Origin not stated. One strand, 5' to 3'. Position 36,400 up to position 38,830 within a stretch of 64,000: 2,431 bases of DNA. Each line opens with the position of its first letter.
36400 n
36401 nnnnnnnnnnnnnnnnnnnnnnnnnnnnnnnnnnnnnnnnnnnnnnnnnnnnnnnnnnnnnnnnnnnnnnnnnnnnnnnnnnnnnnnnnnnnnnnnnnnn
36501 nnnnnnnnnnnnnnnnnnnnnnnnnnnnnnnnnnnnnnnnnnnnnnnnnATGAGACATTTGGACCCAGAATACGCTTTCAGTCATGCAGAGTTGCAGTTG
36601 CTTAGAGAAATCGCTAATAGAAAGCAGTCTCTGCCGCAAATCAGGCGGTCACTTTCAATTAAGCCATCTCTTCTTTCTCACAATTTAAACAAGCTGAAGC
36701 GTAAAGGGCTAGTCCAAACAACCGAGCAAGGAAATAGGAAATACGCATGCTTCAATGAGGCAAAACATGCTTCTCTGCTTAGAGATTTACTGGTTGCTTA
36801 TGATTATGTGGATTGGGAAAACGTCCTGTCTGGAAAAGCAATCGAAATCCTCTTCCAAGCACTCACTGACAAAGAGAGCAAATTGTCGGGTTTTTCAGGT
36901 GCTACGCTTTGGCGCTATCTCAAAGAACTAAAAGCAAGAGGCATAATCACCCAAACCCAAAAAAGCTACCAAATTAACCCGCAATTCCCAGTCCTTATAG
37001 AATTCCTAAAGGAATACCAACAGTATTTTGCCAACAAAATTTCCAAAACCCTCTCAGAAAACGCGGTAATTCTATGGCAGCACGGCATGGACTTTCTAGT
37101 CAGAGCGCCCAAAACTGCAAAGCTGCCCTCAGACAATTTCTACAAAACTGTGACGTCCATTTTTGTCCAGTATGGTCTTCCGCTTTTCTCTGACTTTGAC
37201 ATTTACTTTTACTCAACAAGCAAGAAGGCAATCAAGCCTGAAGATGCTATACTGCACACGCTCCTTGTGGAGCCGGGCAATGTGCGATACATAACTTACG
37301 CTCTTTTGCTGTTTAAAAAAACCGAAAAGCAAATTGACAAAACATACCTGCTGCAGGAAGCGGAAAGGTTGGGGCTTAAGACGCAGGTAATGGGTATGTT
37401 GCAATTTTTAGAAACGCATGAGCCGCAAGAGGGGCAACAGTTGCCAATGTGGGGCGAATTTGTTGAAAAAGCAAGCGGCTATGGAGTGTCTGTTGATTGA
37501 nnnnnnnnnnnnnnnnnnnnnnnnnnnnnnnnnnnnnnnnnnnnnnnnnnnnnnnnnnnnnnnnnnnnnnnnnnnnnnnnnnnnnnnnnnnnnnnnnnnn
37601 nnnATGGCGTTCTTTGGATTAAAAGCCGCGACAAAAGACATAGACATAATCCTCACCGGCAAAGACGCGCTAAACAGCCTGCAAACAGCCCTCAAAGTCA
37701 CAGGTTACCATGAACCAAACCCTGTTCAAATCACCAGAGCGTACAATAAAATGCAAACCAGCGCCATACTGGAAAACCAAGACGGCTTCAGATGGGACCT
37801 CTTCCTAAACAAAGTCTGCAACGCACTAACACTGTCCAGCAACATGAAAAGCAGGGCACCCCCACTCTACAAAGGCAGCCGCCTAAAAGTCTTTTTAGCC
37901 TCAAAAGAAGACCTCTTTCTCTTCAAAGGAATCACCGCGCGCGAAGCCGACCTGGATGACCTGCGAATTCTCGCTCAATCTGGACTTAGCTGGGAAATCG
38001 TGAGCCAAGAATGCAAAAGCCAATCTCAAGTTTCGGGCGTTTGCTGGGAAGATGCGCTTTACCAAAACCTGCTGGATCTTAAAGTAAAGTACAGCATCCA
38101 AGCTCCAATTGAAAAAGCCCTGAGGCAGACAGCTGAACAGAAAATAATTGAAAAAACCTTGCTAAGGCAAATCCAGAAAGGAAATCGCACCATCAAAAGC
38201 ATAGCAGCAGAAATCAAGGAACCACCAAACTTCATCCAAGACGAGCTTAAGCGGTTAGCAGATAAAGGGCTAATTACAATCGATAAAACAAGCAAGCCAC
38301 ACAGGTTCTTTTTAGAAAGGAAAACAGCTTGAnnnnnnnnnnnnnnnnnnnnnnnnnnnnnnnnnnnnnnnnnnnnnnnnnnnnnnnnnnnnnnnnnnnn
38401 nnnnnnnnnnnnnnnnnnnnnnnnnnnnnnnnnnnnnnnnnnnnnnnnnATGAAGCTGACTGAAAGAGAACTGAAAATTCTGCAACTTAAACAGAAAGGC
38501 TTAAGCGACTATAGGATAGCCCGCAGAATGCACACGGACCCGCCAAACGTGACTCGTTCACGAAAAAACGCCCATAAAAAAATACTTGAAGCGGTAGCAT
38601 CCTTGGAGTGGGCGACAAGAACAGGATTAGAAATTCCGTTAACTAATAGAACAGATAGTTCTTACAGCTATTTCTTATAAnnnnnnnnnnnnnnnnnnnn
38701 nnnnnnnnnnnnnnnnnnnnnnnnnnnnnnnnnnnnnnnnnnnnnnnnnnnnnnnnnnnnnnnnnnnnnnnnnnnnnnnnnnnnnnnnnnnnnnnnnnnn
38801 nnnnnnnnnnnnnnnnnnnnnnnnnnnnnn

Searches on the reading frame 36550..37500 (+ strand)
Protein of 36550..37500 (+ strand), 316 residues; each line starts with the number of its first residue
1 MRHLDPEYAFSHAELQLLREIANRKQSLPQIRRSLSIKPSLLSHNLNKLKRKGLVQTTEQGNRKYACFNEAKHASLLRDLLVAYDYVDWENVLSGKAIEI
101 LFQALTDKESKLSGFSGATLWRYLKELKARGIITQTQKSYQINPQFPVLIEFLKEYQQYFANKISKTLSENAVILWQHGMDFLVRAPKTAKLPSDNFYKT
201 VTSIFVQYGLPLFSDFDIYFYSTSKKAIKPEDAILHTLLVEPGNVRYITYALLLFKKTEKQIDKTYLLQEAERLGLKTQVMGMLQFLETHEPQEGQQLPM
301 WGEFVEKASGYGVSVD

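Call 17: search_protein_families(library=pfam, proteins=[window:36550-37500:+], max_evalue=0.01)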
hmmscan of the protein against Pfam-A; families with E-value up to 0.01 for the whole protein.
window:36550-37500:+ (316 aa): 13 families
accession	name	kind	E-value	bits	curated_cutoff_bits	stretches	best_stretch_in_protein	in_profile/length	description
PF24271.1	HVO_2833_C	-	6.2e-18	65.7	34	1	195-313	2-120/120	HVO_2833, C-terminal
PF12802.13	MarR_2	-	1.9e-07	31.6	27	1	13-60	6-55/61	MarR family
PF13412.12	HTH_24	-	7.4e-06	25.9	21.9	0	111-134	25-48/48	Winged helix-turn-helix DNA-binding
PF13463.12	HTH_27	-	5.5e-05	23.8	22.2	1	12-68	3-62/68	Winged helix DNA-binding domain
PF01022.26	HTH_5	-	7e-05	23.1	22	1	15-56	5-46/47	Bacterial regulatory protein, arsR family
PF14947.12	HTH_45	-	0.0014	19.1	25.5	0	119-143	35-59/77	Winged helix-turn-helix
PF02685.22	Glucokinase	-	0.0014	18.2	22.1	1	51-110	147-205/314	Glucokinase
PF01978.25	TrmB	-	0.0016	18.7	25.6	0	30-67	27-64/68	Sugar-specific transcriptional regulator TrmB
PF25212.1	HVO_A0114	-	0.0026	17.9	27.6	0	10-65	20-76/84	HVO_A0114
PF12840.13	HTH_20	-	0.0042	17.5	27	0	16-55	8-48/51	Helix-turn-helix domain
PF13545.12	HTH_Crp_2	-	0.0044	17.4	27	0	113-141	32-60/70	Crp-like helix-turn-helix domain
PF25213.1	HVO_A0261_N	-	0.008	16.5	35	0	114-142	35-63/86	HVO_A0261 N-terminal domain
PF03551.20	PadR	-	0.0098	16.3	27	0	110-139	24-53/75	Transcriptional regulator PadR-like family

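Call 58: search_protein_families(library=padloc, proteins=[window:36550-37500:+], max_evalue=0.001)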
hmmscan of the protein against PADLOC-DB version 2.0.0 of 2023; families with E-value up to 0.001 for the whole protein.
window:36550-37500:+ (316 aa): 12 families
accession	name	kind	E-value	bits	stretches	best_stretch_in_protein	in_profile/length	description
PDLC01044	Csa3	-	6e-09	34.1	1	8-65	132-184/194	Type I-A associated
PDLC01434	CasR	-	5.8e-07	27.5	1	9-64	125-180/191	"CAS-I,CAS-II,CAS-III,CAS-IV,CAS-V,CAS-VI; associated_signaling"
PDLC04368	PDC-M05A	-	1.6e-06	26.1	0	16-66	20-70/201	-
PDLC01848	CARF3--CARF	-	3.1e-06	25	0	11-59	136-183/197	-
PDLC01879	CARF3--CARF_TM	-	5.4e-06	24.2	0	111-154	178-221/222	-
PDLC01858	CARF3--CARF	-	6.5e-06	24.2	0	8-67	140-197/204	-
PDLC01268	CasR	-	7.6e-06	24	1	10-65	122-174/179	"CAS-I,CAS-II,CAS-III,CAS-IV,CAS-V,CAS-VI; associated_signaling"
PDLC01849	CARF3--CARF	-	5.3e-05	21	0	8-57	134-183/197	-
PDLC01852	CARF3--CARF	-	9e-05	20.5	1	11-67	142-199/208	-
PDLC01857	CARF3--CARF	-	9.7e-05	20.1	0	10-66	129-184/201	-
PDLC01438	Csa3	-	0.00012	20.2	1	14-89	150-222/305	"CAS-I,CAS-II,CAS-III,CAS-IV,CAS-V,CAS-VI; associated_signaling"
PDLC01866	CARF3--CARF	-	0.00045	18.2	0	13-64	140-192/207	-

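Call 79: search_protein_families(library=phrogs, proteins=[window:36550-37500:+], max_evalue=0.001)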
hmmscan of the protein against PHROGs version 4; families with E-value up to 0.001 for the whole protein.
window:36550-37500:+ (316 aa): 1 family
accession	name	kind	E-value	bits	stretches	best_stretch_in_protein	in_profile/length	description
phrog_3502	-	unknown function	0.00093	20.3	0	25-69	67-115/131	-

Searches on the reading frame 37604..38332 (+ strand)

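Call 17: search_protein_families(library=pfam, proteins=[window:37604-38332:+], max_evalue=0.01)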
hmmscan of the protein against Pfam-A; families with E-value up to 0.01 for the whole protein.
window:37604-38332:+ (242 aa): 3 families
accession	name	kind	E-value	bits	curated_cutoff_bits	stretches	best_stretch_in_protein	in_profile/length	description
PF19502.5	DUF6036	-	5.1e-06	26.8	23.6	1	7-157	37-153/164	Nucleotidyltransferase of unknown function (DUF6036)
PF24270.1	HTH_Cmi2_C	-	3.4e-05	24.5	27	1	165-227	60-121/125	Cmi2, C-terminal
PF01978.25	TrmB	-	0.0009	19.5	25.6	1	191-235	19-62/68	Sugar-specific transcriptional regulator TrmB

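Call 58: search_protein_families(library=padloc, proteins=[window:37604-38332:+], max_evalue=0.001)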
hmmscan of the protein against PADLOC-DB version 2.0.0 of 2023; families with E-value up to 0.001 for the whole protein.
window:37604-38332:+ (242 aa): 2 families
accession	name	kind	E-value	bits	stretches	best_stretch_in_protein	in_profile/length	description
PDLC01268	CasR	-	8.2e-05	20.6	1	165-231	113-173/179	"CAS-I,CAS-II,CAS-III,CAS-IV,CAS-V,CAS-VI; associated_signaling"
PDLC01848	CARF3--CARF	-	0.00011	20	1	177-228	133-183/197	-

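Call 79: search_protein_families(library=phrogs, proteins=[window:37604-38332:+], max_evalue=0.001)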
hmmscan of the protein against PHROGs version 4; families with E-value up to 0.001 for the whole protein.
window:37604-38332:+ (242 aa): 0 families

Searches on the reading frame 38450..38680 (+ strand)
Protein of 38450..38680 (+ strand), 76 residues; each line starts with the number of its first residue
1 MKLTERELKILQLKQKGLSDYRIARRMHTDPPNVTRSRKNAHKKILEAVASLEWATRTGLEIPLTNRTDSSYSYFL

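Call 17: search_protein_families(library=pfam, proteins=[window:38450-38680:+], max_evalue=0.01)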
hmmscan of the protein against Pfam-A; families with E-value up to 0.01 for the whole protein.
window:38450-38680:+ (76 aa): 1 family
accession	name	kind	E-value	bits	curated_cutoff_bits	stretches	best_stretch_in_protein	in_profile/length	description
PF00196.25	GerE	-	3.2e-06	27.1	23.5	1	2-45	2-45/57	Bacterial regulatory proteins, luxR family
